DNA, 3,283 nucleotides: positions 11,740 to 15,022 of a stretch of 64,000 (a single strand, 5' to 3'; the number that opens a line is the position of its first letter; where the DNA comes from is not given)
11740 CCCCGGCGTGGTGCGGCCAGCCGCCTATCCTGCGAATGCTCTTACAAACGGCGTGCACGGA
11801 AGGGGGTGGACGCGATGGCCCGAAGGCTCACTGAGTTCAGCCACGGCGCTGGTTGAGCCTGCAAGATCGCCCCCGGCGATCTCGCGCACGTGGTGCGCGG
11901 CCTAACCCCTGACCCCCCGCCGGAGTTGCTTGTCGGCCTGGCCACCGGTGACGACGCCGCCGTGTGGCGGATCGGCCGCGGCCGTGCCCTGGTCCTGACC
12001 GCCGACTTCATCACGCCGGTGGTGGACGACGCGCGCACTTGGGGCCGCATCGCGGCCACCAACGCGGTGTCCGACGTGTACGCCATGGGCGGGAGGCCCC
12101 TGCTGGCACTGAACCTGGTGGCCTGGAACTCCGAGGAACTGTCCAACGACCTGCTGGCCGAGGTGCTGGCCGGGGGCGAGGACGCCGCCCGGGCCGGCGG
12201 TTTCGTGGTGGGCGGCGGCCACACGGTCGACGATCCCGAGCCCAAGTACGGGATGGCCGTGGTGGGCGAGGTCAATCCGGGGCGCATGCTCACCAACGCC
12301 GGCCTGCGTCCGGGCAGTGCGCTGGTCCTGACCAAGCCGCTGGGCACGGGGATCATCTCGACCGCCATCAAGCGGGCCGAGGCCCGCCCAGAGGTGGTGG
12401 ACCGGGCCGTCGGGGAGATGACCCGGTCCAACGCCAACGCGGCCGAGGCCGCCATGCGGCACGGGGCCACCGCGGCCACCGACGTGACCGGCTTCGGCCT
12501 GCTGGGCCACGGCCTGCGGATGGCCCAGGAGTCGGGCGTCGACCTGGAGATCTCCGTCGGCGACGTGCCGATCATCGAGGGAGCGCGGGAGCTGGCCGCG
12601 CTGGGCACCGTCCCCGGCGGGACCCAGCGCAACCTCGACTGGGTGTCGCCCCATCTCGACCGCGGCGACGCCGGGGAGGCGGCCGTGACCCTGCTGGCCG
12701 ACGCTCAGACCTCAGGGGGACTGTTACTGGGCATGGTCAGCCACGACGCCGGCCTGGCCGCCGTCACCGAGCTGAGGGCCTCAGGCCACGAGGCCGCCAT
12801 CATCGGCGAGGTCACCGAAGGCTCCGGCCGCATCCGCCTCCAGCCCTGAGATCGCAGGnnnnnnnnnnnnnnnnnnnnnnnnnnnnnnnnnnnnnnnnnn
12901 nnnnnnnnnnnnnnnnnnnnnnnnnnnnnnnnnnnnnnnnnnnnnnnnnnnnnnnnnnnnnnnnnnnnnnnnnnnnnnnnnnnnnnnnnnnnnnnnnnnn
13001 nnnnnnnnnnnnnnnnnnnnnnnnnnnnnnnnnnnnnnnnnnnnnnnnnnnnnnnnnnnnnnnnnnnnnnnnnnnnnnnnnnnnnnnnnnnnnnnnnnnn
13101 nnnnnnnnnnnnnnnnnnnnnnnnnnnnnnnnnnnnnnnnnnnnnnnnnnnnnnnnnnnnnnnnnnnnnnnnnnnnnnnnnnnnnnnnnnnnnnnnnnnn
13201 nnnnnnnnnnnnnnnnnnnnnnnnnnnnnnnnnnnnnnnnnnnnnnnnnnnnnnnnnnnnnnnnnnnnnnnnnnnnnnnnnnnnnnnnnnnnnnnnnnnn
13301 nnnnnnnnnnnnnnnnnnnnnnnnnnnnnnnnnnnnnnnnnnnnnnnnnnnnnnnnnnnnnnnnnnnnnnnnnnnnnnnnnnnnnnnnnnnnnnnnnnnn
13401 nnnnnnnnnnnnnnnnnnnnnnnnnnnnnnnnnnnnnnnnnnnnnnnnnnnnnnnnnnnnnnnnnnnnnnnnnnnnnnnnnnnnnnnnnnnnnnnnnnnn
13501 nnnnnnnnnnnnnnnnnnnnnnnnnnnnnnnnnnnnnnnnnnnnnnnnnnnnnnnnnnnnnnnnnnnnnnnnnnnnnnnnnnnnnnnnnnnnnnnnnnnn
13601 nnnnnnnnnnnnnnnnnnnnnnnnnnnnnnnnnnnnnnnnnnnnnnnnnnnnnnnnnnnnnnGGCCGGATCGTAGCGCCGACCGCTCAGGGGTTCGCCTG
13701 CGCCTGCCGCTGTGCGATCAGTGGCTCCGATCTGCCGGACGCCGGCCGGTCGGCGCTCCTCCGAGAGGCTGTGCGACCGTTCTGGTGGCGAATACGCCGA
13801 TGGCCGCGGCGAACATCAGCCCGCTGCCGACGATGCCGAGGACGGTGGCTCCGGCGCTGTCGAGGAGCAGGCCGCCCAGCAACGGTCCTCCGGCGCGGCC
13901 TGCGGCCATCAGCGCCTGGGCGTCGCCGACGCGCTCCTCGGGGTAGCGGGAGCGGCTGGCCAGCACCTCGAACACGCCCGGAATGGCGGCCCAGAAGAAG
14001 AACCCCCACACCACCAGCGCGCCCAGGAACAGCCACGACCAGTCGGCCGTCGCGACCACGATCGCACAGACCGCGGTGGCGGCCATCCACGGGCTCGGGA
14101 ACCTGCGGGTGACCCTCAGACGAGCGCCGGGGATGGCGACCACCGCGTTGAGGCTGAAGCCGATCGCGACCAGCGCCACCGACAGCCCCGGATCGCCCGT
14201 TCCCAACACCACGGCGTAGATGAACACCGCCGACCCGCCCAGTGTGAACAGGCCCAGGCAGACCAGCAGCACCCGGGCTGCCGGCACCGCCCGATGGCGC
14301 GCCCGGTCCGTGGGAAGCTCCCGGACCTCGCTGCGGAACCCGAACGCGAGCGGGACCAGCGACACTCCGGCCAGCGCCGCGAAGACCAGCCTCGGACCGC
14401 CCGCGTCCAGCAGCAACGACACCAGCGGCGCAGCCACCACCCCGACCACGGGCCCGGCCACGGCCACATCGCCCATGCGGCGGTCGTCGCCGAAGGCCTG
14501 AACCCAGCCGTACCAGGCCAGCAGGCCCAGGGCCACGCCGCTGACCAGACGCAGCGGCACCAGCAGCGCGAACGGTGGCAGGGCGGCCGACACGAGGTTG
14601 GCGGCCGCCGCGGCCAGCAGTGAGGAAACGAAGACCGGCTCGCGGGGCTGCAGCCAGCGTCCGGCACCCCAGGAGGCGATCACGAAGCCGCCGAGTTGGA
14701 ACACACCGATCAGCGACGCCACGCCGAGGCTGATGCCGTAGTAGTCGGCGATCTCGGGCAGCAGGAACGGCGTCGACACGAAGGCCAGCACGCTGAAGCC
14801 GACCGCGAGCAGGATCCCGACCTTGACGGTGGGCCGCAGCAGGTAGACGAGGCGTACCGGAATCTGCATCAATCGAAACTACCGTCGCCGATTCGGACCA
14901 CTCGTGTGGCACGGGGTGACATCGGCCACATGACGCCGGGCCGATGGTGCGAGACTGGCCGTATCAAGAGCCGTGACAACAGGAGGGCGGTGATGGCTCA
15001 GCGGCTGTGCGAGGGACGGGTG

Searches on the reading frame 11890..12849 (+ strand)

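Call 70: search_protein_families(library=pfam, proteins=[window:11890-12849:+], max_evalue=0.00001)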
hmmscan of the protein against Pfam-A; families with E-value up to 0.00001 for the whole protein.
window:11890-12849:+ (319 aa): 2 families
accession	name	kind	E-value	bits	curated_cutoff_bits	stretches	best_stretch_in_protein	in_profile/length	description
PF00586.29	AIRS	-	6.4e-26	91.4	24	1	20-128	1-112/112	AIR synthase related protein, N-terminal domain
PF02769.27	AIRS_C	-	6.5e-19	69.1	23.1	1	140-312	1-149/156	AIR synthase related protein, C-terminal domain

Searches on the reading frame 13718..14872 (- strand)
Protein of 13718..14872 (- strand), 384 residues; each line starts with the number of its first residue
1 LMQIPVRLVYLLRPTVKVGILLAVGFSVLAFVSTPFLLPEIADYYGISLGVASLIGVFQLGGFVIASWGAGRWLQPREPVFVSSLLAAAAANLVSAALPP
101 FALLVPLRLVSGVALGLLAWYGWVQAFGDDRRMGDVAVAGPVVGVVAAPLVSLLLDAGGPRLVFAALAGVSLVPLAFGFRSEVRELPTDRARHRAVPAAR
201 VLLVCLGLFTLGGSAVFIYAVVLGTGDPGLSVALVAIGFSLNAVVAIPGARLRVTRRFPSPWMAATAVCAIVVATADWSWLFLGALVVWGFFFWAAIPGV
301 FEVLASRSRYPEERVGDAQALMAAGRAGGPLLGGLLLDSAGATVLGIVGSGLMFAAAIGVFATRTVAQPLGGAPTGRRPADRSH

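Call 29: search_protein_families(library=pfam, proteins=[window:13718-14872:-], max_evalue=0.00001)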
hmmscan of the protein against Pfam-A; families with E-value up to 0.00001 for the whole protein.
window:13718-14872:- (384 aa): 1 family
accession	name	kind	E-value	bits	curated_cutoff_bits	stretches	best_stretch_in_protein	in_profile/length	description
PF07690.21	MFS_1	-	1.7e-13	50.7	33.4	1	21-327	2-340/347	Major Facilitator Superfamily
